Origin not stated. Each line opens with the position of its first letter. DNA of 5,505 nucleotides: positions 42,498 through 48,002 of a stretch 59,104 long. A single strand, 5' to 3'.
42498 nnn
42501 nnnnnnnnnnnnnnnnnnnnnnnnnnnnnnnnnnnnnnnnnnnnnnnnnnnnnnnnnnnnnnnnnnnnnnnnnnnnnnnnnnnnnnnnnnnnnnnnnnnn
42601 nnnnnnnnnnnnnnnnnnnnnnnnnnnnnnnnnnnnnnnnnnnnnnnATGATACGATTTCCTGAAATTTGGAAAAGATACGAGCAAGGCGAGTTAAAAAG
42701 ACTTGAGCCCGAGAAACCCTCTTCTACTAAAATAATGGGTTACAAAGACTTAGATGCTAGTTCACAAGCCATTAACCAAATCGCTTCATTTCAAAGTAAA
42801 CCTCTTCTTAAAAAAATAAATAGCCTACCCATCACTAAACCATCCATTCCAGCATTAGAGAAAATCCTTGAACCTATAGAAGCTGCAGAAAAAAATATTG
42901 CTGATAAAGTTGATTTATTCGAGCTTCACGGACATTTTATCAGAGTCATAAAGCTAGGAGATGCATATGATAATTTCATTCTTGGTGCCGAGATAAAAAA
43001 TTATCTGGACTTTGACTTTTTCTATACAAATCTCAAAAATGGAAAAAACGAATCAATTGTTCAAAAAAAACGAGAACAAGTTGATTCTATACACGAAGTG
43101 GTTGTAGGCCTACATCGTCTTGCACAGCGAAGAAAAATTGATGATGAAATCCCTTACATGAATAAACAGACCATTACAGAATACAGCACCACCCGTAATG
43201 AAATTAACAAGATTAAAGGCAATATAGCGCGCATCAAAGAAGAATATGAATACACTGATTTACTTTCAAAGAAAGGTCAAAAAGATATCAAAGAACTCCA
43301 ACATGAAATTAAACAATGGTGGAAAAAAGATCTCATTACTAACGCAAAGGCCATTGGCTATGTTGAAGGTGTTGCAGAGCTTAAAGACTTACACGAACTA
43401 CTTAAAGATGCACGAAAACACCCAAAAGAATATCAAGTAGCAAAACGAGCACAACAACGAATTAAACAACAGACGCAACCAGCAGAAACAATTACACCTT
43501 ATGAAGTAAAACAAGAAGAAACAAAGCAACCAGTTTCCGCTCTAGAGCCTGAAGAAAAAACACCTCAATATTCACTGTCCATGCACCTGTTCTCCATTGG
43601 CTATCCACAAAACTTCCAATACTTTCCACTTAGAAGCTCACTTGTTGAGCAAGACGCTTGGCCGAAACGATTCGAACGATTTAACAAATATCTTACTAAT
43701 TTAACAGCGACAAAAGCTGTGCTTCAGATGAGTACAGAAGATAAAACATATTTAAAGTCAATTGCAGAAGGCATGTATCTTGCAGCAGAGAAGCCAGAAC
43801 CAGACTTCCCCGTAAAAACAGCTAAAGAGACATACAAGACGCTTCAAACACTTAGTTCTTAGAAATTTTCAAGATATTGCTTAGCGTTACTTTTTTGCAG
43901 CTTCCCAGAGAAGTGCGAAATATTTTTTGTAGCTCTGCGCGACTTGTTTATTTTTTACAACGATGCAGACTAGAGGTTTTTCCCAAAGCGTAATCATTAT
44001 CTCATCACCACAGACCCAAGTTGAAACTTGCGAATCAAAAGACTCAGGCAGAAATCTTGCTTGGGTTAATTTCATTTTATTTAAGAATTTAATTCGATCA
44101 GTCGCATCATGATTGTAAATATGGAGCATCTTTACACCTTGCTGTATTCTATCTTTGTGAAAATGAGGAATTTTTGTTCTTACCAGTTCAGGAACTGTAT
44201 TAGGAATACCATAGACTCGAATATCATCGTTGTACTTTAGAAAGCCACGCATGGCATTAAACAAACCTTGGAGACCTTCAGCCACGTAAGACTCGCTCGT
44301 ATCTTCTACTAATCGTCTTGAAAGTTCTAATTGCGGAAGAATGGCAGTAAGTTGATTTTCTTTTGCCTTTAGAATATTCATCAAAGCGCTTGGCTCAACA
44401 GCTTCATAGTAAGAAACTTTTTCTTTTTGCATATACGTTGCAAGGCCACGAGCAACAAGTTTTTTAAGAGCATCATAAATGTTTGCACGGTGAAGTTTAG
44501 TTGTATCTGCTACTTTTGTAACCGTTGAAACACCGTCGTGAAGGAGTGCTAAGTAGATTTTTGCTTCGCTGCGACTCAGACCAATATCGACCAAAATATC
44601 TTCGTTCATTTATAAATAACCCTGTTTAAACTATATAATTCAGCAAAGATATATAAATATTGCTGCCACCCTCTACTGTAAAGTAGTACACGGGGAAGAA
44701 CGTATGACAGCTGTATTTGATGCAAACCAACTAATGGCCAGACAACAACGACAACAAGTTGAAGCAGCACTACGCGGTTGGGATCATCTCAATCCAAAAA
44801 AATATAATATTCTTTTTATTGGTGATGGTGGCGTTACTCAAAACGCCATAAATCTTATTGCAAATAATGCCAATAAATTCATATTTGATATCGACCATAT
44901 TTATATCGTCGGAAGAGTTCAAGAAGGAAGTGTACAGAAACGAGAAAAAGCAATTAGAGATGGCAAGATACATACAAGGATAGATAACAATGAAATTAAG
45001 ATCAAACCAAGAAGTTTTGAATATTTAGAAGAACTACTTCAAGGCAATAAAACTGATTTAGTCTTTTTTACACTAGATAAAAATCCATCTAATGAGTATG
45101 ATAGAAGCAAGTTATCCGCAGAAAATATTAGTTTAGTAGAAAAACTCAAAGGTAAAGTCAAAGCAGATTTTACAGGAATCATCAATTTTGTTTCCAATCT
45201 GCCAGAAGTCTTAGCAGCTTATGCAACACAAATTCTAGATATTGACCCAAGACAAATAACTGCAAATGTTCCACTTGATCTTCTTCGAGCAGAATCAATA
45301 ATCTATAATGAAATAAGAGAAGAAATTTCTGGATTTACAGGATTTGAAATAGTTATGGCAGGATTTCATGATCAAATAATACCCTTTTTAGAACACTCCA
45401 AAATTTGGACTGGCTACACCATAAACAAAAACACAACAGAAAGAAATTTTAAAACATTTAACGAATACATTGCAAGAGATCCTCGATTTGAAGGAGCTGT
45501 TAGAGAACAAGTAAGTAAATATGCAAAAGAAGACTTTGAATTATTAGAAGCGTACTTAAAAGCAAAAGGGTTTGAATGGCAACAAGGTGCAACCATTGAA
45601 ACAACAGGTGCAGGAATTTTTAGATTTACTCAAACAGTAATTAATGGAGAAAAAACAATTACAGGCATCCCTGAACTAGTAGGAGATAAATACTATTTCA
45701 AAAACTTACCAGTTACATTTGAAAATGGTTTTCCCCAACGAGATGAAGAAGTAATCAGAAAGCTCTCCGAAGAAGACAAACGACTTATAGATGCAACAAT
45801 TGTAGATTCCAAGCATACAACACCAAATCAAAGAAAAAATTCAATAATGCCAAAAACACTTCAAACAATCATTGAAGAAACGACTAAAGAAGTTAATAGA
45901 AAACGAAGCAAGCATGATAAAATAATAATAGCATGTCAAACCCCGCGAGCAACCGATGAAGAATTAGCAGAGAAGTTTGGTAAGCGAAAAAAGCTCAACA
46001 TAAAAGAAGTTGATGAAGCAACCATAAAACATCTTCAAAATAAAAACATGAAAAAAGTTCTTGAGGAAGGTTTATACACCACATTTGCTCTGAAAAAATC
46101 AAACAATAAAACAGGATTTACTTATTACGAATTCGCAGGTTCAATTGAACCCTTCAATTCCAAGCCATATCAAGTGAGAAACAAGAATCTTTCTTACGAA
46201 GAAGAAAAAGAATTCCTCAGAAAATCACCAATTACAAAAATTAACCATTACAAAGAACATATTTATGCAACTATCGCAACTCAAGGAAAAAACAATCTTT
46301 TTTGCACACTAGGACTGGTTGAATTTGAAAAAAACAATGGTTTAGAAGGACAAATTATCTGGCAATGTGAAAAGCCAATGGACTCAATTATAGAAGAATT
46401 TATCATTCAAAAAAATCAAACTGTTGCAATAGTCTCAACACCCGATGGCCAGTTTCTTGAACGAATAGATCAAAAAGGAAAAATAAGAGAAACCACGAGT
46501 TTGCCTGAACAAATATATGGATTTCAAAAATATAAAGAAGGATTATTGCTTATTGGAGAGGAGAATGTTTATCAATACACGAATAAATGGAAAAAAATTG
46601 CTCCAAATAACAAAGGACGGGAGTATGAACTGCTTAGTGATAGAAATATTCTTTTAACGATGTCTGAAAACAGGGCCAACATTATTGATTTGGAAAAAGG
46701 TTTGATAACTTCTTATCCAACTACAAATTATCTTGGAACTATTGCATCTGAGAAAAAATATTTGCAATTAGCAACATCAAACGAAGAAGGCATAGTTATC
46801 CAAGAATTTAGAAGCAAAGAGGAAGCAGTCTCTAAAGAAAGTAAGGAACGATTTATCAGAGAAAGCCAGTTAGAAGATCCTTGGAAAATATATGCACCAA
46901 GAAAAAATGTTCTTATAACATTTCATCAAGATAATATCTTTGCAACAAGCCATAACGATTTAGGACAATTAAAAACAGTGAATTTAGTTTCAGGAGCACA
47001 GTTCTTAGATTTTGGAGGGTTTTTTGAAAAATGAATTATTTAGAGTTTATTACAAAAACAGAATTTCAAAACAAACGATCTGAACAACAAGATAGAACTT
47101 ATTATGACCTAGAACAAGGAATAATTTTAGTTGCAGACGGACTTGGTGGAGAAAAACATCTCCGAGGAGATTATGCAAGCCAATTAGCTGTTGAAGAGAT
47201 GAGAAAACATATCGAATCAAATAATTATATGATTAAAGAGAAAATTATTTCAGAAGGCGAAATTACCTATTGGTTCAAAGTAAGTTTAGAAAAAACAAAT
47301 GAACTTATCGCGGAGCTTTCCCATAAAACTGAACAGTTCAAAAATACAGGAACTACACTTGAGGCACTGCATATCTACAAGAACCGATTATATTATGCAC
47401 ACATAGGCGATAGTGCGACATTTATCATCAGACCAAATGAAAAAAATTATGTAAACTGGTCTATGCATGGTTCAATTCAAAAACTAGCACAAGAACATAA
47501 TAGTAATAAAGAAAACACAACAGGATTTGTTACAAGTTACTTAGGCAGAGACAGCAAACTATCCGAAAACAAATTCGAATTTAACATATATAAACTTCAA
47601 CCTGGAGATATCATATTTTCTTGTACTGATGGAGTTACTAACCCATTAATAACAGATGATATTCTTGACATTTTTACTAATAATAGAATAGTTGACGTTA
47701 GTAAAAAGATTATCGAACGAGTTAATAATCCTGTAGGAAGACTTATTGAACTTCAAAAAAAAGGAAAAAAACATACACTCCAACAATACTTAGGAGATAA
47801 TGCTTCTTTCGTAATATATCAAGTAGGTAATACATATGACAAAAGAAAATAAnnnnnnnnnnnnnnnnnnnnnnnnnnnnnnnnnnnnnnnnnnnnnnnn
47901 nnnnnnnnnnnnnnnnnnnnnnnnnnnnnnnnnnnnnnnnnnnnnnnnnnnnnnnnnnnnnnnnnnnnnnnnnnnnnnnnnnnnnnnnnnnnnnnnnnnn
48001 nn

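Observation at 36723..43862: Uncharacterised ATPase-centred operon: two membrane anchors, a coiled-coil protein, a classical AAA ATPase, an SF3/D5-like P-loop protein and an orphan, next to a PD-(D/E)xK-like gene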

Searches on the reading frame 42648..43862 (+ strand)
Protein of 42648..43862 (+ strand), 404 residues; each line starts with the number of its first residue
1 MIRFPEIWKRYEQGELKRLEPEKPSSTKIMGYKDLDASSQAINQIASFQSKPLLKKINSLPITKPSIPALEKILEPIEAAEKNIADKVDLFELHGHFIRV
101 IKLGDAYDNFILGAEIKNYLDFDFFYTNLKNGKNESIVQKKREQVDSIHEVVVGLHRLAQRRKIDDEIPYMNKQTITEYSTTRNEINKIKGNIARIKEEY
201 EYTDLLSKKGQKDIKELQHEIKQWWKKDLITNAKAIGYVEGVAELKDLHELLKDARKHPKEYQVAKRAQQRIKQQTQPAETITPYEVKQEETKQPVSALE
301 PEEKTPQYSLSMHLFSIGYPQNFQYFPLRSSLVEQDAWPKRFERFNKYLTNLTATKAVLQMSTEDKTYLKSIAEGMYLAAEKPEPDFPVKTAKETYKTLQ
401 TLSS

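Call 3: search_protein_families(library=pfam, proteins=[window:42648-43862:+], max_evalue=0.1)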
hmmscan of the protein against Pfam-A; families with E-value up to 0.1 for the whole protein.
window:42648-43862:+ (404 aa): 1 family
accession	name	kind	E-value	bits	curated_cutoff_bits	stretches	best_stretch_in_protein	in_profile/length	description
PF19751.4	DUF6238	-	0.018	15.4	29.1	0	136-161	32-57/152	Family of unknown function (DUF6238)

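Call 4: search_protein_families(library=padloc, proteins=[window:42648-43862:+], max_evalue=0.1)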
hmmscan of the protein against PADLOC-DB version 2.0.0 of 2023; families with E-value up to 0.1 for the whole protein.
window:42648-43862:+ (404 aa): 1 family
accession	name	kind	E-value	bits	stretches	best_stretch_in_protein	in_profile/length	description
PDLC04114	JukB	-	0.016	12.7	1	138-210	127-196/323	-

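Call 8: search_protein_families(library=ncbifam, proteins=[window:42648-43862:+], max_evalue=0.1)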
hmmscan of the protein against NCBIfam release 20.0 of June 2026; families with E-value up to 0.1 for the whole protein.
window:42648-43862:+ (404 aa): 1 family
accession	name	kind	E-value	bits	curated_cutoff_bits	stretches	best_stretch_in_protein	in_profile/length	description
TIGR03686.1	pupylate_PafA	equivalog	0.0076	14.9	551.3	1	134-294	296-452/457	Pup--protein ligase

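Call 9: search_protein_families(library=phrogs, proteins=[window:42648-43862:+], max_evalue=0.1)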
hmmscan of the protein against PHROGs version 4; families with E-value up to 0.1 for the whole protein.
window:42648-43862:+ (404 aa): 0 families

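Call 75: search_solved_structures(query=A8, max_evalue=5)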
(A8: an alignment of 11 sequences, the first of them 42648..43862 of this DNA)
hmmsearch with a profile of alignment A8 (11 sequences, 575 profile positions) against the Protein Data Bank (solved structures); distinct sequences matched with E-value up to 5: 5.
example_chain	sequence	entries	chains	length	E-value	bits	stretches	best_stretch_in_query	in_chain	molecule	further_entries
2ctr_A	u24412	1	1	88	0.049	15.4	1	145-203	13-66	DnaJ homolog subfamily B member 9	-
9ndy_F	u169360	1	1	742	0.12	14.1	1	55-217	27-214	Tape measure protein (gp017)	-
8jj8_F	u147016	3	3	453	0.4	12.4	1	234-378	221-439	Beta-2 adrenergic receptor,Soluble cytochrome b562 | Beta-2 adrenergic receptor,Beta-2 adrenergic receptor,Soluble cytochrome b562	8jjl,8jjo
8x5x_B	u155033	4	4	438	0.47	12.1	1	241-378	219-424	Histamine H1 receptor,Soluble cytochrome b562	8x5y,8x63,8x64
2wpr_A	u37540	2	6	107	2.4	9.8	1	63-169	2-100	TRIMERIC AUTOTRANSPORTER ADHESIN FRAGMENT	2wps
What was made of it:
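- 42648..43862 (+): g6: 404-aa helical scaffold protein with conserved N- and C-terminal regions. Orthologues are 390-740 aa, and 3 of 11 carry an inserted transglutaminase-like core, which is absent here. There is no PDB sequence match (call 75).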

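Call 86: search_protein_families(library=pfam, alignment_id=A8, max_evalue=0.1)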
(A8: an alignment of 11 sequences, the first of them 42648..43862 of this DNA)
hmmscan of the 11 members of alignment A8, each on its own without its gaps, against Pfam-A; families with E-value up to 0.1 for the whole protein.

A. member 1, window:42648-43862:+ (404 aa): 1 family
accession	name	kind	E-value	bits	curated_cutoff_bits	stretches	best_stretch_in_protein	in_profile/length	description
PF19751.4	DUF6238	-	0.018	15.4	29.1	0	136-161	32-57/152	Family of unknown function (DUF6238)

B. families by the number of members that match (of 11 scanned): 15 families
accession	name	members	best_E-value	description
PF01841.26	Transglut_core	3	5.6e-12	Transglutaminase-like superfamily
PF04513.17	Baculo_PEP_C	1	8.4e-07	Baculovirus polyhedron envelope protein, PEP, C terminus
PF04473.18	DUF553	1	4.8e-05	Transglutaminase-like domain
PF24656.1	CEPT76_peptidase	1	0.0002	CEP76 peptidase-like domain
PF07426.16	Dynactin_p22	1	0.0054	Dynactin subunit p22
PF03233.18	Cauli_AT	1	0.012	Aphid transmission protein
PF10593.14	Z1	1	0.013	Z1 domain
PF05859.17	Mis12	1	0.016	Mis12 protein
PF19751.4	DUF6238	1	0.018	Family of unknown function (DUF6238)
PF01709.26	Transcrip_reg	1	0.021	TACO1/YebC second and third domain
PF22319.1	DUF6972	1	0.049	Domain of unknown function (DUF6972)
PF25570.1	TPR_DENND3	1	0.06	DENND3-like, TPR repeats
PF13901.12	RH_dom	1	0.073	Rubicon Homology Domain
PF18373.7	Spectrin_2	1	0.084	Spectrin like domain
PF25217.1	CreS_N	1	0.096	Crescentin, N-terminal segment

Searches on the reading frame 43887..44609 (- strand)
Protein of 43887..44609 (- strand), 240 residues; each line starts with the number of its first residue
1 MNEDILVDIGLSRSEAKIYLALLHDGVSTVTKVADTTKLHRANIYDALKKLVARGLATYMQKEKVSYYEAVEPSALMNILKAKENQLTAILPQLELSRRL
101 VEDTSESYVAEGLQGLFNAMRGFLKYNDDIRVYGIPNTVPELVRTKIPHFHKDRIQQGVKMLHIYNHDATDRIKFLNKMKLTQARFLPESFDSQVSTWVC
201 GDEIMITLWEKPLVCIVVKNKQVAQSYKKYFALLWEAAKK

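Call 3: search_protein_families(library=pfam, proteins=[window:43887-44609:-], max_evalue=0.1)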
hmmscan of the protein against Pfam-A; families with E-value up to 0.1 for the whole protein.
window:43887-44609:- (240 aa): 7 families
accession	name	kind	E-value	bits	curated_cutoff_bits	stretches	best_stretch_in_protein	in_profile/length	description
PF01978.25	TrmB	-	2.4e-15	56.6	25.6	1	8-73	3-67/68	Sugar-specific transcriptional regulator TrmB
PF13551.12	HTH_29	-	0.0001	22.7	28.1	1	20-58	5-43/64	Winged helix-turn helix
PF12840.13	HTH_20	-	0.0025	18.2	27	1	16-57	7-48/51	Helix-turn-helix domain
PF08221.17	HTH_9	-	0.0043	17.6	23.4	1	16-61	16-61/62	RNA polymerase III subunit RPC82 helix-turn-helix domain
PF12802.13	MarR_2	-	0.013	16.1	27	1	10-57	2-50/61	MarR family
PF09339.16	HTH_IclR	-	0.031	14.5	22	0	27-58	18-49/52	IclR helix-turn-helix domain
PF02002.24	TFIIE_alpha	-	0.058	13.7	22.9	0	16-91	16-96/105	TFIIE alpha subunit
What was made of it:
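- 43887..44609 (-): TrmB-family wHTH regulator, 240 aa, convergent with g6. PF01978 matches at E 2.4e-15 (call 3).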

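Call 8: search_protein_families(library=ncbifam, proteins=[window:43887-44609:-], max_evalue=0.1)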
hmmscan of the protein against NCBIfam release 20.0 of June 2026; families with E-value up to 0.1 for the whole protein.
window:43887-44609:- (240 aa): 12 families
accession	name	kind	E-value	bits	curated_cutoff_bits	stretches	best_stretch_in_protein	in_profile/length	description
NF053606.1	Sta1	subfamily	1.2e-05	25.3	80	1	10-64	17-71/100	Sta1 family transcriptional regulator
NF047390.1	TransRegTrmBL1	equivalog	3e-05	23.1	650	1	6-82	10-85/341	HTH-type sugar sensing transcriptional regulator TrmBL1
NF047392.1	TransRegTrmBHalo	equivalog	0.00012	21.2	500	1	11-80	18-86/349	HTH-type sugar sensing transcriptional regulator TrmB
NF040939.2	trans_reg_lrs14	equivalog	0.00015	21.8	90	1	9-63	17-72/103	Lrs14 family HTH-type transcriptional regulator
NF040851.1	tran_reg_TrmB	equivalog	0.00017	20.9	600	1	5-106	10-107/338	HTH-type sugar-sensing transcriptional regulator TrmB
NF033545.0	transpos_IS630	equivalog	0.00018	21.1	100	0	20-63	6-48/299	IS630 family transposase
NF041141.1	tran_reg_TrmBL2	equivalog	0.00019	21.1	530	1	11-79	16-83/264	HTH-type transcriptional regulator TrmBL2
NF041016.1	trans_reg_ArnR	equivalog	0.00086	18.8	400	1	4-62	13-71/269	HTH-type transcriptional activator ArnR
NF033788.1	HTH_metalloreg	subfamily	0.0021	17.9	55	1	17-73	15-71/77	metalloregulator ArsR/SmtB family transcription factor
NF038251.1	AdcR_fam_Zn_TF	equivalog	0.021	15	175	1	15-72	38-97/143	zinc-dependent MarR family transcriptional regulator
TIGR04425.1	P_lya_rel_AroB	hypoth_equivalog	0.041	12.9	400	0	26-118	256-346/348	AroB-related putative sugar phosphate phospholyase (cyclizing)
NF007341.0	PRK09834.1-3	equivalog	0.082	12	269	0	22-58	22-58/274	DNA-binding transcriptional regulator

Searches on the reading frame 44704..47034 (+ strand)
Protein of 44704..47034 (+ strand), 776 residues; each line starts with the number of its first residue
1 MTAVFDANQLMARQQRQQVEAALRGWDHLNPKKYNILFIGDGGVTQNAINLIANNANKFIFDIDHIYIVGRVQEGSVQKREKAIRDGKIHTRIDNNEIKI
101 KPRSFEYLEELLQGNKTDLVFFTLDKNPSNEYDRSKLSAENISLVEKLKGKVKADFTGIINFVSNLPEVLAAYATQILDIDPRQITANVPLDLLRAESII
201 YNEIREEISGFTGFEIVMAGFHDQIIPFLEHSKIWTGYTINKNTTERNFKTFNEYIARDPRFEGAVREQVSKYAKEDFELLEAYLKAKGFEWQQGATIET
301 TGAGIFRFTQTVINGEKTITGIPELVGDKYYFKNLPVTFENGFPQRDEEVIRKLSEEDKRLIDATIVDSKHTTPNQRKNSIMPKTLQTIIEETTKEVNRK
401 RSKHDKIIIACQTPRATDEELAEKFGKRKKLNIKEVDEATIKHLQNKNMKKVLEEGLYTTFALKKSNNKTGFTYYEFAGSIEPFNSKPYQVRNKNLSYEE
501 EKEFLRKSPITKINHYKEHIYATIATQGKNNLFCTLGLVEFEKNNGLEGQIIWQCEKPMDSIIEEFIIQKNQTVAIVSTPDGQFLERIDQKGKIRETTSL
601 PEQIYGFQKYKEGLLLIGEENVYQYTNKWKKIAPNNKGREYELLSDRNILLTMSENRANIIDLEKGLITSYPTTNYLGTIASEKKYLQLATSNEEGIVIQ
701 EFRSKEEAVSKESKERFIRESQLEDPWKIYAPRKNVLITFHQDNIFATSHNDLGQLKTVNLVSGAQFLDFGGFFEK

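Call 3: search_protein_families(library=pfam, proteins=[window:44704-47034:+], max_evalue=0.1)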
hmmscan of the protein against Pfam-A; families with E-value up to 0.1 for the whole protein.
window:44704-47034:+ (776 aa): 1 family
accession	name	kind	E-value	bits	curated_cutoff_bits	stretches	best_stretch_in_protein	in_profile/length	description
PF03435.24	Sacchrp_dh_NADP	-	0.036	14.8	25.1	0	36-114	1-68/129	Saccharopine dehydrogenase NADP binding domain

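Call 8: search_protein_families(library=ncbifam, proteins=[window:44704-47034:+], max_evalue=0.1)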
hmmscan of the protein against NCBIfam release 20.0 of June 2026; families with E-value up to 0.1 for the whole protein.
window:44704-47034:+ (776 aa): 1 family
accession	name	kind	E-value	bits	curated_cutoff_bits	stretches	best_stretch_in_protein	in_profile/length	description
NF041136.1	MrpORP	equivalog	0.052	12.8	450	1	368-448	223-303/365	iron-sulfur cluster carrier protein MrpORP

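Call 57: search_solved_structures(query=A2, max_evalue=1)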
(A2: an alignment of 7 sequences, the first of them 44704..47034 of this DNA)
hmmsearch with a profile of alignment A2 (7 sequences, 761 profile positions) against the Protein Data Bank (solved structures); distinct sequences matched with E-value up to 1: 138 (the best 60 are shown).
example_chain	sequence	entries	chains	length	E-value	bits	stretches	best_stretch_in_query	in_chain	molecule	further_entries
4m1q_A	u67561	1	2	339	6.5e-15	57.6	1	110-330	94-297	L-lactate dehydrogenase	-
9sc9_A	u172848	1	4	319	2e-13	52.6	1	90-324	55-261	L-2-hydroxycarboxylate dehydrogenase (NAD(P)(+))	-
3pqd_A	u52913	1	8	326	4.1e-13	51.6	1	102-324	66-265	L-lactate dehydrogenase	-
9sa7_A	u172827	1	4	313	9.2e-13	50.5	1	92-324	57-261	L-2-hydroxycarboxylate dehydrogenase (NAD(P)(+))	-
3pqe_A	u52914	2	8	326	1.4e-12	49.9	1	102-324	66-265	L-lactate dehydrogenase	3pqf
4lmr_A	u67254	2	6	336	1.5e-12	49.7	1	109-325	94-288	L-lactate dehydrogenase 1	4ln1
6j9s_A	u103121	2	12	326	1.9e-12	49.4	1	110-324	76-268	L-lactate dehydrogenase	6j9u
1hye_A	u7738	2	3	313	2.3e-12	49.2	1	38-323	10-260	L-LACTATE/MALATE DEHYDROGENASE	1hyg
4bgv_A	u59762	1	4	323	3e-12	48.8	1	33-227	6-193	MALATE DEHYDROGENASE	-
2zqy_A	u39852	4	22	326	3e-12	48.8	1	110-324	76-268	L-lactate dehydrogenase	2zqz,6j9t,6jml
4q3n_A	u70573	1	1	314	4.7e-12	48.1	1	112-319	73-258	MGS-M5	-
9dq7_P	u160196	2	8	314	7.1e-12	47.5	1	32-324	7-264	L-lactate dehydrogenase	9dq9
3wsv_A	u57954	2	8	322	7.9e-12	47.4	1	90-323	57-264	L-lactate dehydrogenase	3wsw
8rs5_A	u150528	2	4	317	1.3e-10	43.3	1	111-224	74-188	Malate dehydrogenase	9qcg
9end_A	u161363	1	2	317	2.6e-10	42.4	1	111-224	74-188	Malate dehydrogenase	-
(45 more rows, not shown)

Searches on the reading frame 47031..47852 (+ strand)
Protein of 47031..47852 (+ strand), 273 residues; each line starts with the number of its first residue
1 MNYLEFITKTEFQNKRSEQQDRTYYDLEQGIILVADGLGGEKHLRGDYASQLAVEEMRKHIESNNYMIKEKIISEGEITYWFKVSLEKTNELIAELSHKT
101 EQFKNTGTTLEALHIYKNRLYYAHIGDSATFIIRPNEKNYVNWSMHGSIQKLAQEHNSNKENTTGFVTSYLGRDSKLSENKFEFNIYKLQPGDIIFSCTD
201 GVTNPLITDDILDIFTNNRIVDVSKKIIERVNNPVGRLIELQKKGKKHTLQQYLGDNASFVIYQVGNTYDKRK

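Call 22: search_protein_families(library=pfam, proteins=[window:47031-47852:+], max_evalue=0.01)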
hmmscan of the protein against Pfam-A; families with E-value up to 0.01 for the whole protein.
window:47031-47852:+ (273 aa): 3 families
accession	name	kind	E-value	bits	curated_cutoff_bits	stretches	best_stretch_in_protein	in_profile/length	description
PF13672.11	PP2C_2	-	4.5e-16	59.5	24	1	15-210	8-182/209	Protein phosphatase 2C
PF07228.17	SpoIIE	-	0.00034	21.1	25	1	114-223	69-152/192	Stage II sporulation protein E (SpoIIE)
PF00481.26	PP2C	-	0.0063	16.6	20.3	0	86-158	80-142/255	Protein phosphatase 2C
